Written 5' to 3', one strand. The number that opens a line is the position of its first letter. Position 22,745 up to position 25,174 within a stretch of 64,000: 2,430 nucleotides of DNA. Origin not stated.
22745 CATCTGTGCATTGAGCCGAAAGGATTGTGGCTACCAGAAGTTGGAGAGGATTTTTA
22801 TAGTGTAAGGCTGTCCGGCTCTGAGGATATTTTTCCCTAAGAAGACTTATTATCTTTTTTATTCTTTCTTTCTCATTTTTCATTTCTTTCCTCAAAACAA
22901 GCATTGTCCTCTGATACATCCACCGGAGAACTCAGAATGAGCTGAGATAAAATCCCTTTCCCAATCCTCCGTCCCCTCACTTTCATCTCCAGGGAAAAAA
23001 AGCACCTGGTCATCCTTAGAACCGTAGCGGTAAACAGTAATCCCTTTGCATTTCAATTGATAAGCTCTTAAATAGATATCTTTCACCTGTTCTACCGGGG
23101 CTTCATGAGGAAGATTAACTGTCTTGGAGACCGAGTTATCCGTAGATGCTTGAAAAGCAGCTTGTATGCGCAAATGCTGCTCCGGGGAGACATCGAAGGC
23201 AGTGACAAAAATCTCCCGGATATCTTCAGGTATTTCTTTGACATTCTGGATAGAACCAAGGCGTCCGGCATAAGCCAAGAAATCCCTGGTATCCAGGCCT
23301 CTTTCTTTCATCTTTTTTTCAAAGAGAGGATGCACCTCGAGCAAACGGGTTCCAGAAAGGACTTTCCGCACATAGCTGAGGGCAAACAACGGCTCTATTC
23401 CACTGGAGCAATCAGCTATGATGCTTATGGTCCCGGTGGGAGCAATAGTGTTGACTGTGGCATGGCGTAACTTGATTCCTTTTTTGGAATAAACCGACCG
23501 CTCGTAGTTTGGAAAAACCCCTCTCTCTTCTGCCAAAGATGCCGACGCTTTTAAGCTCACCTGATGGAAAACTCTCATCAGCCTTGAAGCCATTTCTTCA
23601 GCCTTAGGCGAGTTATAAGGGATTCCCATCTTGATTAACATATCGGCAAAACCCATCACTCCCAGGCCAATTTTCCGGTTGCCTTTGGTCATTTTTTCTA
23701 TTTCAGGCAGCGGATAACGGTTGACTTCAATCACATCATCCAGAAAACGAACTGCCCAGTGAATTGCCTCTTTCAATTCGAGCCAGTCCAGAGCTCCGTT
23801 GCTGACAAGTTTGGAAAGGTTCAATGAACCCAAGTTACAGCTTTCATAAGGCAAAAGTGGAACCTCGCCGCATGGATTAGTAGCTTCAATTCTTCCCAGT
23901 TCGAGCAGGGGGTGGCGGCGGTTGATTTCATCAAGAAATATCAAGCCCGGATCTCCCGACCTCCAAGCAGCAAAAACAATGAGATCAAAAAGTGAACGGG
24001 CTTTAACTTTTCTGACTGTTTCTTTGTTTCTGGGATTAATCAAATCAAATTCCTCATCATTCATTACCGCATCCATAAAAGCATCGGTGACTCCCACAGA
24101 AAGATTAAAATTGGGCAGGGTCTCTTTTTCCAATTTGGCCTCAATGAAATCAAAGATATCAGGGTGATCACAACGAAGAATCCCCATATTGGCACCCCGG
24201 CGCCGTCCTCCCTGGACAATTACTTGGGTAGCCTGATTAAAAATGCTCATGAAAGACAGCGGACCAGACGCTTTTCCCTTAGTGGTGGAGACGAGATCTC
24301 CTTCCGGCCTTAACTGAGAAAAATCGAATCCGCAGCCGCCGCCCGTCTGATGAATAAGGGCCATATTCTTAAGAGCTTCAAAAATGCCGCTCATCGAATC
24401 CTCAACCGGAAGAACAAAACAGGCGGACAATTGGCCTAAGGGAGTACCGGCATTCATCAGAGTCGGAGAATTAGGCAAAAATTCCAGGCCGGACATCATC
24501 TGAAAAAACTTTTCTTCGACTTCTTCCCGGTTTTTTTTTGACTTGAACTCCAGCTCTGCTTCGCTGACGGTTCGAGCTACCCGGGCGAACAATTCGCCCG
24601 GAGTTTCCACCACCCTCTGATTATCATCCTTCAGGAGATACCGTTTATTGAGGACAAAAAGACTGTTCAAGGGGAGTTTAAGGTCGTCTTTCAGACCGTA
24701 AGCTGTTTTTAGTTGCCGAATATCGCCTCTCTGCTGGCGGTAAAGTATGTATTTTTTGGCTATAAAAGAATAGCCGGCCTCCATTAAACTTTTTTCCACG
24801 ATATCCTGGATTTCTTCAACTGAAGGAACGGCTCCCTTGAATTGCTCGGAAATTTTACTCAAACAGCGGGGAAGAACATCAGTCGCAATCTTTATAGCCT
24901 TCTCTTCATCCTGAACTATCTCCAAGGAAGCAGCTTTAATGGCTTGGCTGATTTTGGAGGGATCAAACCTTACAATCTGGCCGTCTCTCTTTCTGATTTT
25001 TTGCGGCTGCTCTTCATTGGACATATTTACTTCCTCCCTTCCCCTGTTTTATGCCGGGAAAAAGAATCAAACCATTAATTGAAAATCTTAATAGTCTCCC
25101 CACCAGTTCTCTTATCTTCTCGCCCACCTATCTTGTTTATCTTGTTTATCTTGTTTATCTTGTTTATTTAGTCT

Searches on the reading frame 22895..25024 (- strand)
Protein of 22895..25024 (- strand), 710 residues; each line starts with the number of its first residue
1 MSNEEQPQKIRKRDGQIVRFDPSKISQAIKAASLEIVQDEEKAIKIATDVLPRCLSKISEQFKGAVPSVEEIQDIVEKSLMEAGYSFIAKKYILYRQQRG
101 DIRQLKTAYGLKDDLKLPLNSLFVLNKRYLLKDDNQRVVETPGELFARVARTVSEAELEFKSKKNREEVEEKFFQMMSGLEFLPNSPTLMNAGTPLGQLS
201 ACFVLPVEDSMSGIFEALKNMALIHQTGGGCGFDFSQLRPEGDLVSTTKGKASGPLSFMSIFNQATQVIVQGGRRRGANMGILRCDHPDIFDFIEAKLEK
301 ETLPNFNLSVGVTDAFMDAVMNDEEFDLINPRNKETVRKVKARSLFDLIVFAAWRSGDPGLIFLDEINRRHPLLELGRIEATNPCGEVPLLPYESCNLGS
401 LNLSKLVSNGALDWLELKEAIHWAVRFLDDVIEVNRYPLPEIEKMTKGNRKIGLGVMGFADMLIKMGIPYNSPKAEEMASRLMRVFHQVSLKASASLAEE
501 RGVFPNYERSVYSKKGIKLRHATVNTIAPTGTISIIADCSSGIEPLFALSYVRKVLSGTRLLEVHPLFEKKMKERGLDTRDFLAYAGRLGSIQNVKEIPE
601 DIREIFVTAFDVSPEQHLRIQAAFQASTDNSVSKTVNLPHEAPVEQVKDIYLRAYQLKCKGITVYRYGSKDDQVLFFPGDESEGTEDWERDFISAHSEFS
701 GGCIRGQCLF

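Call 30: list_cluster_members(proteins=[P0002, window:22895-25024:-, P0001])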
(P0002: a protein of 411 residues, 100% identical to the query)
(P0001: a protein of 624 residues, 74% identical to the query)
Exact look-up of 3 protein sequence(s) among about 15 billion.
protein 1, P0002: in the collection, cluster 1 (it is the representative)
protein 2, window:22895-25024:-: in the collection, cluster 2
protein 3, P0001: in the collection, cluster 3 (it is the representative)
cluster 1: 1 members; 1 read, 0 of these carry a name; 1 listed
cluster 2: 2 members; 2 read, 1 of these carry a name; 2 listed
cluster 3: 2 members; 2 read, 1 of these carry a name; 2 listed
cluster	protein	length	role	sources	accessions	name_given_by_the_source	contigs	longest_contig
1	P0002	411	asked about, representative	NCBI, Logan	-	-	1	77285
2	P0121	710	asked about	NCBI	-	-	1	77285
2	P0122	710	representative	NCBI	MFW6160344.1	MAG: adenosylcobalamin-dependent ribonucleoside-diphosphate reductase [Acidobacteriota ...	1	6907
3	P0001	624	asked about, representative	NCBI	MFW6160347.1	MAG: cytochrome b/b6 domain-containing protein, partial [Acidobacteriota bacterium]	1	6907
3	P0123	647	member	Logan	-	-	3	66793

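Call 32: find_encoding_contigs(protein=P0123, flank=10000, max_places=6)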
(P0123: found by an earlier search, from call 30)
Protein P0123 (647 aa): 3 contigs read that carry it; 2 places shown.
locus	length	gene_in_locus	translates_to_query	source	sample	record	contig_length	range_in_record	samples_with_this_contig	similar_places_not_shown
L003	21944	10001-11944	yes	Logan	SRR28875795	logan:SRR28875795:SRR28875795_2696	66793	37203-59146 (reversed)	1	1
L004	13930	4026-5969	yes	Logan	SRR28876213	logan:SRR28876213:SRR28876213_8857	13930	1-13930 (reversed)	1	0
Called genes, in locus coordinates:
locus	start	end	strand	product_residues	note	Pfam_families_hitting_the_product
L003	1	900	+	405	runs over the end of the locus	PF00579:tRNA-synt_1b, PF22421:SYY_C-terminal, PF01479:S4 (weak)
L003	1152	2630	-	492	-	PF02511:Thy1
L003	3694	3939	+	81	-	-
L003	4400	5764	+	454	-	PF00557:Peptidase_M24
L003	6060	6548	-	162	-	PF02915:Rubrerythrin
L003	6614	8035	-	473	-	PF01139:RtcB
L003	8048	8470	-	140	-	PF01951:Archease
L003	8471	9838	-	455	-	PF17767:NAPRTase_N, PF04095:NAPRTase, PF17956:NAPRTase_C (weak)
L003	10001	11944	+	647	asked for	PF14522:Cytochrome_C7 (faint), PF14537:Cytochrom_c3_2 (faint), PF01292:Ni_hydr_CYTB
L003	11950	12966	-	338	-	PF04055:Radical_SAM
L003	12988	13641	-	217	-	PF00730:HhH-GPD, PF00633:HHH (weak)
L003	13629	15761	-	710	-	PF03477:ATP-cone, PF00317:Ribonuc_red_lgN, PF02867:Ribonuc_red_lgC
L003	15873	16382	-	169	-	PF02915:Rubrerythrin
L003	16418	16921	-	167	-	PF02915:Rubrerythrin, PF21349:RUBY_RBDX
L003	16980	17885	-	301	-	PF02445:NadA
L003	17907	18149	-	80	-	PF01206:TusA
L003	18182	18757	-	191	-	PF01592:NifU_N, PF12773:DZR (weak), PF13248:Zn_ribbon_3 (weak)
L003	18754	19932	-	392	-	PF00155:Aminotran_1_2 (faint), PF00266:Aminotran_5, PF01212:Beta_elim_lyase (weak)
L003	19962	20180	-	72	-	PF01106:NifU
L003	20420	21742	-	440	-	PF00709:Adenylsucc_synt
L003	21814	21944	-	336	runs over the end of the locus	PF13609:Porin_4 (weak)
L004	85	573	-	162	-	PF02915:Rubrerythrin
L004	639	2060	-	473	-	PF01139:RtcB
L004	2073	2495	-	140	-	PF01951:Archease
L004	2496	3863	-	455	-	PF17767:NAPRTase_N, PF04095:NAPRTase, PF17956:NAPRTase_C (weak)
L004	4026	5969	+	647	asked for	PF14522:Cytochrome_C7 (faint), PF14537:Cytochrom_c3_2 (faint), PF01292:Ni_hydr_CYTB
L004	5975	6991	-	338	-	PF04055:Radical_SAM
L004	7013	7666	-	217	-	PF00730:HhH-GPD, PF00633:HHH (weak)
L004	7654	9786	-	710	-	PF03477:ATP-cone, PF00317:Ribonuc_red_lgN, PF02867:Ribonuc_red_lgC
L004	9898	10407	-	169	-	PF02915:Rubrerythrin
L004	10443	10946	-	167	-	PF02915:Rubrerythrin, PF21349:RUBY_RBDX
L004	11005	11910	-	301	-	PF02445:NadA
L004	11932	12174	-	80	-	PF01206:TusA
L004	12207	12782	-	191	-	PF01592:NifU_N, PF12773:DZR (weak), PF13248:Zn_ribbon_3 (weak)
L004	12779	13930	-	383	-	?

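Call 38: find_related_loci(query=P0123, collection=genome_contigs, flank=6000)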
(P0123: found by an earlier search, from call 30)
Query P0123 (647 aa) in genome_contigs; peptide patterns used: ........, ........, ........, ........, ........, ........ (x = any residue, [..] = any of these).
27 stretches matched a pattern; 4 encode a relative of the query (tblastn E <= 1e-3); 4 distinct loci.
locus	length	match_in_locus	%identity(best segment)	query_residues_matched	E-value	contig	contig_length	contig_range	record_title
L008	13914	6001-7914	69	1-639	0e+0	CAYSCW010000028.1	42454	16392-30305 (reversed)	MAG TPA_asm: uncultured Eubacteriales bacterium isolate binchicken_co34_437 genome assembly, contig: NODE_1200_length_42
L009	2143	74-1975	61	4-639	0e+0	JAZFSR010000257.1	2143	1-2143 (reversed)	MAG: Candidatus Aminicenantaceae bacterium isolate BS2bin.13 BS2bin.13_257, whole genome shotgun sequence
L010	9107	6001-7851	61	10-630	0e+0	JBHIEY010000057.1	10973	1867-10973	MAG: Fidelibacterota bacterium isolate b2.sp1_bin.7 NODE_1841_length_10973_cov_3.919857, whole genome shotgun sequence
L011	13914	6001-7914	68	3-641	0e+0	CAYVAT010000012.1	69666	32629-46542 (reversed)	MAG TPA_asm: uncultured Eubacteriales bacterium isolate binchicken_co178_256 genome assembly, contig: NODE_734_length_69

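Call 49: search_protein_families(library=ncbifam, proteins=[P0123], max_evalue=0.001)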
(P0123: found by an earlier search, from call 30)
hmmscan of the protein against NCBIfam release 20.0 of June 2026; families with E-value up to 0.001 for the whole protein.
P0123 (647 aa): 7 families
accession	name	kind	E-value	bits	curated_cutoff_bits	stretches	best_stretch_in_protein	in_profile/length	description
TIGR01583.1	formate-DH-gamm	equivalog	1.9e-12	47.6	115.85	1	528-605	95-171/204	formate dehydrogenase subunit gamma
NF007924.0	PRK10639.1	equivalog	1.7e-10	41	341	1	419-617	2-186/211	formate dehydrogenase cytochrome b556 subunit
NF007558.0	PRK10179.1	equivalog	1.4e-06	28.2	339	1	419-605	3-175/217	formate dehydrogenase-N subunit gamma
TIGR04257.1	nanowire_3heme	domain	1.7e-05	24.9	40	0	325-364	24-63/75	c(7)-type cytochrome triheme domain-containing protein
TIGR02125.1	CytB-hydogenase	equivalog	4e-05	23.2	121.5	1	435-566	11-142/212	Ni/Fe-hydrogenase, b-type cytochrome subunit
TIGR03153.1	cytochr_NrfH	equivalog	0.00013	22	134.2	0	17-81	5-66/138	cytochrome c nitrite reductase small subunit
TIGR02831.1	spo_II_M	equivalog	0.00098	19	100.2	0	381-452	123-189/200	stage II sporulation protein M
